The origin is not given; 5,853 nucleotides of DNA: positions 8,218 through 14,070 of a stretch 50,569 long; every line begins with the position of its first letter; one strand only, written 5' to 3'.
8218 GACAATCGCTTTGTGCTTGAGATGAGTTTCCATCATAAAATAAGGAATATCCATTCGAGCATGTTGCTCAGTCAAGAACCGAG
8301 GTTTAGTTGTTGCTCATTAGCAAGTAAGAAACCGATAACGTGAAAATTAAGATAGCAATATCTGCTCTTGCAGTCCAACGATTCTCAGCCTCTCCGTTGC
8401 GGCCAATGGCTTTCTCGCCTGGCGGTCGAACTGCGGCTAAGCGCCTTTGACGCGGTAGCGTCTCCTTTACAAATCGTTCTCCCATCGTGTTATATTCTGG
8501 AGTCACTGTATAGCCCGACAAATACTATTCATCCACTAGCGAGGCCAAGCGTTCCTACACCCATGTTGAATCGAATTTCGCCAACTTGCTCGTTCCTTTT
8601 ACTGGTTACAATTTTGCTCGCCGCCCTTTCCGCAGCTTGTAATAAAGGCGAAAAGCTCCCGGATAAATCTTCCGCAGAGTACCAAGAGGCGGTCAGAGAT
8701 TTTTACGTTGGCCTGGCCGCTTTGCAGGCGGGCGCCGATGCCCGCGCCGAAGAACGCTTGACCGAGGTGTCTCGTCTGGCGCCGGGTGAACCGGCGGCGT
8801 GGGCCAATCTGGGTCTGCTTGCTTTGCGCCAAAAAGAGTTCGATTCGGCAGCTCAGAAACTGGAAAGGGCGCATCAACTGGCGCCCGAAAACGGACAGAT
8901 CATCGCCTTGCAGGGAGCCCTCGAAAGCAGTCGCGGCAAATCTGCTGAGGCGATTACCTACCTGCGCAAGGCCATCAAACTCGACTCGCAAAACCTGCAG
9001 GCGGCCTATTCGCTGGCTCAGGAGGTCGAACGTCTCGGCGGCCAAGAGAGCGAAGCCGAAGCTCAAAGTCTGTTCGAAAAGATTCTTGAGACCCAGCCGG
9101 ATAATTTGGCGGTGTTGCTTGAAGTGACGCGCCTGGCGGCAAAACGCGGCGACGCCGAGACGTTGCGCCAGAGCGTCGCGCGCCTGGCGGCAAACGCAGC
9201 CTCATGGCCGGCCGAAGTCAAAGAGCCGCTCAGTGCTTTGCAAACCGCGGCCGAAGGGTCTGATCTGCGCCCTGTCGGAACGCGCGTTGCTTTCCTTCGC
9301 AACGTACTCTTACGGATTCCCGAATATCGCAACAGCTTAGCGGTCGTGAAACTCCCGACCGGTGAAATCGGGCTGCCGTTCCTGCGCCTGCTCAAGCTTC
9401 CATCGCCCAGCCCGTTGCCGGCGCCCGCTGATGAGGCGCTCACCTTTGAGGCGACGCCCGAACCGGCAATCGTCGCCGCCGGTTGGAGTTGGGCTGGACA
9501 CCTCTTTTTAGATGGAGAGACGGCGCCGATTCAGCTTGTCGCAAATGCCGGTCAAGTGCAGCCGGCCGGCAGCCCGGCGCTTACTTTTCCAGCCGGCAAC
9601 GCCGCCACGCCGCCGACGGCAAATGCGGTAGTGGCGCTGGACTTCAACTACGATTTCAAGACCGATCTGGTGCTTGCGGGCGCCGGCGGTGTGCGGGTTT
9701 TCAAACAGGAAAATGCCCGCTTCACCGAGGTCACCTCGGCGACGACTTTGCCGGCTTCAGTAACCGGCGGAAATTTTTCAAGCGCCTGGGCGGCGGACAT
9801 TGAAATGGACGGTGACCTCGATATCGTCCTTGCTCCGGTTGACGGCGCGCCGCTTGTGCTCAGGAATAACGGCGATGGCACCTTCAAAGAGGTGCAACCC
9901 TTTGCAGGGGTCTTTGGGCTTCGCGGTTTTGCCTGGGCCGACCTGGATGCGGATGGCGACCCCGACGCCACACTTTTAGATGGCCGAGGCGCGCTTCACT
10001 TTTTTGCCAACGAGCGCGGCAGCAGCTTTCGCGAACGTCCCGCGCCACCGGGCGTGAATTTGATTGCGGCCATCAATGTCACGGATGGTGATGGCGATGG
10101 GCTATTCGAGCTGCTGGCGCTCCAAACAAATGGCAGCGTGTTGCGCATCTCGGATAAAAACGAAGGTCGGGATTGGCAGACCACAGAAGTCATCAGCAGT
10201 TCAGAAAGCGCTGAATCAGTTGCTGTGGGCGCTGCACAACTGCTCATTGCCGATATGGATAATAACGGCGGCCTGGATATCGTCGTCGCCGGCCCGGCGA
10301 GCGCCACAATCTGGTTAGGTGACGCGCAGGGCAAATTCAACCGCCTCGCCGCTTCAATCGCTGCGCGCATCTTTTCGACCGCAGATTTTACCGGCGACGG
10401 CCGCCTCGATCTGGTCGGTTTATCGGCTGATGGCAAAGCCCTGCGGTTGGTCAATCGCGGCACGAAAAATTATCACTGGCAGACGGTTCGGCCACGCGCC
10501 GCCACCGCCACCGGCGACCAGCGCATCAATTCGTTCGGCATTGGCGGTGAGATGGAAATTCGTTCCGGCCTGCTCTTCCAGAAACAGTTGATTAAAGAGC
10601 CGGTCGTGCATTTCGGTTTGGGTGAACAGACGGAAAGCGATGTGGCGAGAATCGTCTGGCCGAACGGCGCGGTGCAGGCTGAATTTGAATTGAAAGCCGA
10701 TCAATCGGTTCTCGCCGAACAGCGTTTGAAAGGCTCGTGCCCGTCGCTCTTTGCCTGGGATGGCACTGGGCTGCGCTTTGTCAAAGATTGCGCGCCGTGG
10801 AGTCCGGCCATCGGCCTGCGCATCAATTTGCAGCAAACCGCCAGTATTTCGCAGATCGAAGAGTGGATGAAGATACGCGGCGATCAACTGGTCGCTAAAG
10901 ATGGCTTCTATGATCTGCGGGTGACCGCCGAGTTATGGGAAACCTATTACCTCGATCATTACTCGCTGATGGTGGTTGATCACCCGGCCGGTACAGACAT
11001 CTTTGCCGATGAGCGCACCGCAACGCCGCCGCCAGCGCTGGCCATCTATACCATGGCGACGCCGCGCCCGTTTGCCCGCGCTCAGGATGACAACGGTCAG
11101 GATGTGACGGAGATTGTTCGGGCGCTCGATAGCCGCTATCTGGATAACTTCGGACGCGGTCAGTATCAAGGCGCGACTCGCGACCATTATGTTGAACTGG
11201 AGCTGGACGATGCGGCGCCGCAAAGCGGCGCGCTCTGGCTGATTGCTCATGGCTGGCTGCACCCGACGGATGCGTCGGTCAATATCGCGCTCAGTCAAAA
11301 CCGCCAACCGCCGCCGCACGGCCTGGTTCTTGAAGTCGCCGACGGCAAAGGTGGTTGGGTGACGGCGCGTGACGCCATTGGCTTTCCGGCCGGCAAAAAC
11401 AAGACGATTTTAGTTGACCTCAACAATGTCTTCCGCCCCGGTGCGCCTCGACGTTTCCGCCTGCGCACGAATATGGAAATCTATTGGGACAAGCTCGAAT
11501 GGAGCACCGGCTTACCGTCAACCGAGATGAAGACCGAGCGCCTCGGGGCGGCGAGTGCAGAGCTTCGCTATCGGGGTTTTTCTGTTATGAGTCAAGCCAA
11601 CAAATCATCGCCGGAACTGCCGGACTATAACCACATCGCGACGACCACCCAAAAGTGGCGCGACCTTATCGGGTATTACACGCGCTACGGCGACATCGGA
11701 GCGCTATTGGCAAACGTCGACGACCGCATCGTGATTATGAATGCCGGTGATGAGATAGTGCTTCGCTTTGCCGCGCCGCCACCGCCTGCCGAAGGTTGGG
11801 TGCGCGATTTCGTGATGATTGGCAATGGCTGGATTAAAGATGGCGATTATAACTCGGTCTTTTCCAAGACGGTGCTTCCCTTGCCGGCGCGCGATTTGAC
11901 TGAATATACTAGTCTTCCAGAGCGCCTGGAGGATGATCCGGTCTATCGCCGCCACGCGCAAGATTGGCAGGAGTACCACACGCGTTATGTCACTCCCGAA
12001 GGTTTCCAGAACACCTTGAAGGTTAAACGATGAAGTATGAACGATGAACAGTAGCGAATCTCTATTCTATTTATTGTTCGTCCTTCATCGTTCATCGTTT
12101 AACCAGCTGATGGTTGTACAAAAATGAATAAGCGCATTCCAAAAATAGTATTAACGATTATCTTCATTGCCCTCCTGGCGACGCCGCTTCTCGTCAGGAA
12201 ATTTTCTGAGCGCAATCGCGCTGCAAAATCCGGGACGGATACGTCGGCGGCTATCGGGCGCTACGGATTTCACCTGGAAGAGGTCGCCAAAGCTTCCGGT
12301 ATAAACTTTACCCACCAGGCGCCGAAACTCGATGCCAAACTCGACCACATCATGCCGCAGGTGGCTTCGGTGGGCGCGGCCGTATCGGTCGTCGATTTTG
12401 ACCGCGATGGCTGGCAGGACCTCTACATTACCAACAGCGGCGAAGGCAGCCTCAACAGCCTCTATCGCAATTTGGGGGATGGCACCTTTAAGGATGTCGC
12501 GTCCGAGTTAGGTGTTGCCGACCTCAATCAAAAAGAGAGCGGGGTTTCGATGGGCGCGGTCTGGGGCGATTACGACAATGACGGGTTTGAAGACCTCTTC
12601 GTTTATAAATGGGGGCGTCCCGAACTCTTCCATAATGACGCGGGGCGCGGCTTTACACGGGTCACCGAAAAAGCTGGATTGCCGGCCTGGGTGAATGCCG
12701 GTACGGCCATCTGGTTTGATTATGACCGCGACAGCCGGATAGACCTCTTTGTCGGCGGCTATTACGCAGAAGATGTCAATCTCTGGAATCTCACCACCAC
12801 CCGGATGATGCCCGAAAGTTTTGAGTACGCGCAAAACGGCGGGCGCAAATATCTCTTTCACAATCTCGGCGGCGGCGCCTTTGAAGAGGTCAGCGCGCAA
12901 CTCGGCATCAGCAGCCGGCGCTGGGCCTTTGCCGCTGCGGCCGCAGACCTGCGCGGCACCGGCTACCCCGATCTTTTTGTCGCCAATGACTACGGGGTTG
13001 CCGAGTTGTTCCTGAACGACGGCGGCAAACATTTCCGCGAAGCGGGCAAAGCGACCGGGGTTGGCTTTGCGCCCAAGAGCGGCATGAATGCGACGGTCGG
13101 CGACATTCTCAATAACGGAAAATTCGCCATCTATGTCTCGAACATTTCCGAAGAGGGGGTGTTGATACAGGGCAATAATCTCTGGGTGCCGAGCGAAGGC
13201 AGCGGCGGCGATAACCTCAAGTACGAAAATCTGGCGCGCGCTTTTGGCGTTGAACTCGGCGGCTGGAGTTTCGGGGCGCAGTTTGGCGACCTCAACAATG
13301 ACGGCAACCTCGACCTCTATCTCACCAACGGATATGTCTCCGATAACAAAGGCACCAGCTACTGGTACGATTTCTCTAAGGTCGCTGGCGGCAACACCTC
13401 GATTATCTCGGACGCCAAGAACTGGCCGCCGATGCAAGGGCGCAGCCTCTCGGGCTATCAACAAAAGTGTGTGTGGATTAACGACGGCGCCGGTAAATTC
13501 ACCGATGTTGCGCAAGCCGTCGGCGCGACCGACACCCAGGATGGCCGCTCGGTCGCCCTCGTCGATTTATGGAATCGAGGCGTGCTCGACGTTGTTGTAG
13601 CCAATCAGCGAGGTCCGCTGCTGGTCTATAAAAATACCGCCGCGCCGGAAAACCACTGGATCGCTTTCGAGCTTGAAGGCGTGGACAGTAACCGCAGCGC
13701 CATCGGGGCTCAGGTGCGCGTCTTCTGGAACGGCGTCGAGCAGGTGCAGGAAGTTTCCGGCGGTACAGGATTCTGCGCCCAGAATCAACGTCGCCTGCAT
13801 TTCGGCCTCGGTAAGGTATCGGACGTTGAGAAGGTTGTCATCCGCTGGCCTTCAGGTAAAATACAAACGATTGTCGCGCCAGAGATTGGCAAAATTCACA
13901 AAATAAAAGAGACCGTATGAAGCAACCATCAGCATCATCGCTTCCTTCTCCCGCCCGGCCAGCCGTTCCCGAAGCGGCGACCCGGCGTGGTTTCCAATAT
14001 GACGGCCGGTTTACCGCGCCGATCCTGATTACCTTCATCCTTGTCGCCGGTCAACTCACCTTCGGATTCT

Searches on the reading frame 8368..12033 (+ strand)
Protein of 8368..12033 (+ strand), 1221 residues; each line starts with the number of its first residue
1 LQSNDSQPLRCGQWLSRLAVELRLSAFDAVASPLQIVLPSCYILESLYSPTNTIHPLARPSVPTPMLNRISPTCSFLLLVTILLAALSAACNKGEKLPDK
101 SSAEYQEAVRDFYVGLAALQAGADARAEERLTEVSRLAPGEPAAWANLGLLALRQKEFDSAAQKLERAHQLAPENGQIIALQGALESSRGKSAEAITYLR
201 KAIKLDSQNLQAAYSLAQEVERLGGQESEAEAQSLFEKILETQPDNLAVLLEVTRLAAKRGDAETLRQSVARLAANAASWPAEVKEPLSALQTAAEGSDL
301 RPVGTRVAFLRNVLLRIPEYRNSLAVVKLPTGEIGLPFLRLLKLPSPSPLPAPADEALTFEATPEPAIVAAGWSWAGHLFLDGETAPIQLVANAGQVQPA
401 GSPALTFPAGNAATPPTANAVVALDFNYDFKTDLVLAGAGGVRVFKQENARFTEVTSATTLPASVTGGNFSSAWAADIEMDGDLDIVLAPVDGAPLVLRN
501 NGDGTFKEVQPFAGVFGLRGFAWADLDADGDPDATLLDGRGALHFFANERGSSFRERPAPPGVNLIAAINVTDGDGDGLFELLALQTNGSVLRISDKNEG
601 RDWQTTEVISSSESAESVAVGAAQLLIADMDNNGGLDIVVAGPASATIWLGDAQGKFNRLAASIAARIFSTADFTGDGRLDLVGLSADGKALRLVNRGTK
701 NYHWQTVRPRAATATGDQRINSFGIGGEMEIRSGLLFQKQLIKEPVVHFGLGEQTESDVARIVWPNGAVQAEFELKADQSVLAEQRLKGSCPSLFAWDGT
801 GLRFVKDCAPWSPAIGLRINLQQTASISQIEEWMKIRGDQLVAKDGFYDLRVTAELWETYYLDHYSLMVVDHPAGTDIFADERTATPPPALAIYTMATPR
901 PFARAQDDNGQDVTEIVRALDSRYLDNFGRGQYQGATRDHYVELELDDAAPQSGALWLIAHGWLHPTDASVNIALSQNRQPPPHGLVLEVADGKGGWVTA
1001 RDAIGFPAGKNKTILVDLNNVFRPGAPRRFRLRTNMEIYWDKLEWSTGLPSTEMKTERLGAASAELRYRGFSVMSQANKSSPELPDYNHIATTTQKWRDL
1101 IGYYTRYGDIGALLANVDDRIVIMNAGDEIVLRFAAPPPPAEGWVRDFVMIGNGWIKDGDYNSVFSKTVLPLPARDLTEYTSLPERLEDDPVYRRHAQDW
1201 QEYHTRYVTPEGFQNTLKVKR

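Call 19: search_protein_families(library=pfam, proteins=[window:8368-12033:+])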
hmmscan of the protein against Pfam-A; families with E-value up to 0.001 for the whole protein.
window:8368-12033:+ (1221 aa): 11 families
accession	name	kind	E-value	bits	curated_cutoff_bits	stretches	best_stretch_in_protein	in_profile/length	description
PF13517.12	FG-GAP_3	-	2.1e-26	92.7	26.9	4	477-533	1-58/61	FG-GAP-like repeat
PF23914.1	TPR_CcmH_CycH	-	7.1e-10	39.4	42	1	183-264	57-138/158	Cytochrome c-type biogenesis protein H TPR domain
PF07719.23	TPR_2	-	1e-08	35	27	1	142-175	1-34/34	Tetratricopeptide repeat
PF00515.34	TPR_1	-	1.5e-07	31.4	27.8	1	143-175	2-34/34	Tetratricopeptide repeat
PF07593.17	UnbV_ASPIC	-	2.7e-07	30.8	23.4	1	744-781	30-67/68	ASPIC and UnbV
PF14559.12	TPR_19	-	2.9e-07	31.2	25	0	118-184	1-67/68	Tetratricopeptide repeat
PF13428.12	TPR_14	-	3.3e-06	27.7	23.5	0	142-181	1-40/44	Tetratricopeptide repeat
PF13181.12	TPR_8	-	2.9e-05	24.3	25.7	0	188-209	13-34/34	Tetratricopeptide repeat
PF13432.12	TPR_16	-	7.5e-05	23.5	32.7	1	115-174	4-63/65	Tetratricopeptide repeat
PF13431.12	TPR_17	-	0.00014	22.3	24.4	0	136-161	7-32/34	Tetratricopeptide repeat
PF25062.1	ARM_TT21_N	-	0.00017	21.8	40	1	127-261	85-216/222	Tetratricopeptide repeat protein 21 N-terminal ARM repeat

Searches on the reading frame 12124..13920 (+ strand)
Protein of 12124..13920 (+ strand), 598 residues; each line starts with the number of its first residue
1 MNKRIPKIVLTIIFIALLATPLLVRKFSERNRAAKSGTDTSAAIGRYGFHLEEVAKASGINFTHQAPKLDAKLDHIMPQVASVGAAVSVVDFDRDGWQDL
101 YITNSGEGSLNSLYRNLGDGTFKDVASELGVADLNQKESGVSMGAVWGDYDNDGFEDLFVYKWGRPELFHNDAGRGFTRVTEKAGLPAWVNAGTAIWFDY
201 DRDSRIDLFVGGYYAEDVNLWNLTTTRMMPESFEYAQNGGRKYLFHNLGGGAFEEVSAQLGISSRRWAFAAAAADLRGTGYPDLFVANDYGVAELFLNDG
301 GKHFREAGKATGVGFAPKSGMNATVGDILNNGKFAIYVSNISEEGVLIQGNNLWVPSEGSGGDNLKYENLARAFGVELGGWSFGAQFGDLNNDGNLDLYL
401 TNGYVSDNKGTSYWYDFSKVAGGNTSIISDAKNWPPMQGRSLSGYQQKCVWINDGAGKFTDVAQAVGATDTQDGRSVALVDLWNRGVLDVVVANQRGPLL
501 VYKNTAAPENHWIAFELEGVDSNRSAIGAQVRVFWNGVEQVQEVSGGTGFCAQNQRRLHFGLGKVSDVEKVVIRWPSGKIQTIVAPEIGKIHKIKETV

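Call 19: search_protein_families(library=pfam, proteins=[window:12124-13920:+])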
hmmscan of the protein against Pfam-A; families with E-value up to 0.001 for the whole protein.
window:12124-13920:+ (598 aa): 3 families
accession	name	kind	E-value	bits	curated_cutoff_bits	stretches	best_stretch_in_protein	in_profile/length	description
PF13517.12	FG-GAP_3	-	5.3e-37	126.7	26.9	5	91-160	1-61/61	FG-GAP-like repeat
PF07593.17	UnbV_ASPIC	-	2.9e-20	72.3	23.4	1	526-590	1-65/68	ASPIC and UnbV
PF01839.29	FG-GAP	-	8.6e-08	32.4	22.1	1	84-108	2-26/37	FG-GAP repeat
